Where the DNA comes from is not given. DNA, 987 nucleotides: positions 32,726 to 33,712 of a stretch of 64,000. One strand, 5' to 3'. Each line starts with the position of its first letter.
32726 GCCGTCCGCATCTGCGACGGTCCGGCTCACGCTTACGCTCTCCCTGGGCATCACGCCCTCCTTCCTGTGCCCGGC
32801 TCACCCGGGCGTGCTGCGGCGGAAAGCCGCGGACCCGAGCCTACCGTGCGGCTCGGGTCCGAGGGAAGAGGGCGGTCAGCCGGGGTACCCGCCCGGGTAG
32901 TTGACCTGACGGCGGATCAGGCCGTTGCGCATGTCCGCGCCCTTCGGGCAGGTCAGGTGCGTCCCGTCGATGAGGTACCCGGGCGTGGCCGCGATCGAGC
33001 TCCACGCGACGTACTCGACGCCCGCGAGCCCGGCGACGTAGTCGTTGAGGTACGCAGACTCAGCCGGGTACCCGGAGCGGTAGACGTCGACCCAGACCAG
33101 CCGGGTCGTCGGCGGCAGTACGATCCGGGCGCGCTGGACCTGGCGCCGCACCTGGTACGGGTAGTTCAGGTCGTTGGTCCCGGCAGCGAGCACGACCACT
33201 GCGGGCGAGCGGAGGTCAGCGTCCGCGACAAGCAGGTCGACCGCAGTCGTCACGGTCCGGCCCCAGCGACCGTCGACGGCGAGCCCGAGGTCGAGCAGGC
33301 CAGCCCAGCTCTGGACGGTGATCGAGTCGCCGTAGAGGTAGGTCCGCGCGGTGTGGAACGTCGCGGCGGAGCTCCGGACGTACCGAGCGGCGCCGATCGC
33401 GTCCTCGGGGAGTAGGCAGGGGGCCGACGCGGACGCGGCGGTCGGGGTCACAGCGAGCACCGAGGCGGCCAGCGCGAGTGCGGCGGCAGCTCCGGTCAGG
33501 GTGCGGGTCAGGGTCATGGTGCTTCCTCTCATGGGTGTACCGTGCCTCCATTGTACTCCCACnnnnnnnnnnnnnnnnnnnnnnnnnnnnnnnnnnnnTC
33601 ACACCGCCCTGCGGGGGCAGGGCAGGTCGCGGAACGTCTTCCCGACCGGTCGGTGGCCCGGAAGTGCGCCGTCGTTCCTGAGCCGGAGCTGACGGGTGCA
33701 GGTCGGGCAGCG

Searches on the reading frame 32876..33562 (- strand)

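Call 9: search_protein_families(library=pfam, proteins=[window:32876-33562:-], max_evalue=0.01)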
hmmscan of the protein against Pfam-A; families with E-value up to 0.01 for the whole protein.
window:32876-33562:- (228 aa): 1 family
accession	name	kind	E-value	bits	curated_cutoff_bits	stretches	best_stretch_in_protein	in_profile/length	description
PF13472.12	Lipase_GDSL_2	-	0.0042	18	32.9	0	77-144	2-87/178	GDSL-like Lipase/Acylhydrolase family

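Call 10: search_protein_families(library=phrogs, proteins=[window:32876-33562:-], max_evalue=0.001)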
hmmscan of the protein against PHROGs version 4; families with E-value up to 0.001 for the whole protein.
window:32876-33562:- (228 aa): 0 families

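Call 109: search_protein_families(library=pfam, proteins=[window:32876-33517:-], max_evalue=0.01)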
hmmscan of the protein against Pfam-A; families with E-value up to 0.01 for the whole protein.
window:32876-33517:- (213 aa): 1 family
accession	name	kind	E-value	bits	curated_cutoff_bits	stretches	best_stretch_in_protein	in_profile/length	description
PF13472.12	Lipase_GDSL_2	-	0.0036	18.3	32.9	0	62-129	2-87/178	GDSL-like Lipase/Acylhydrolase family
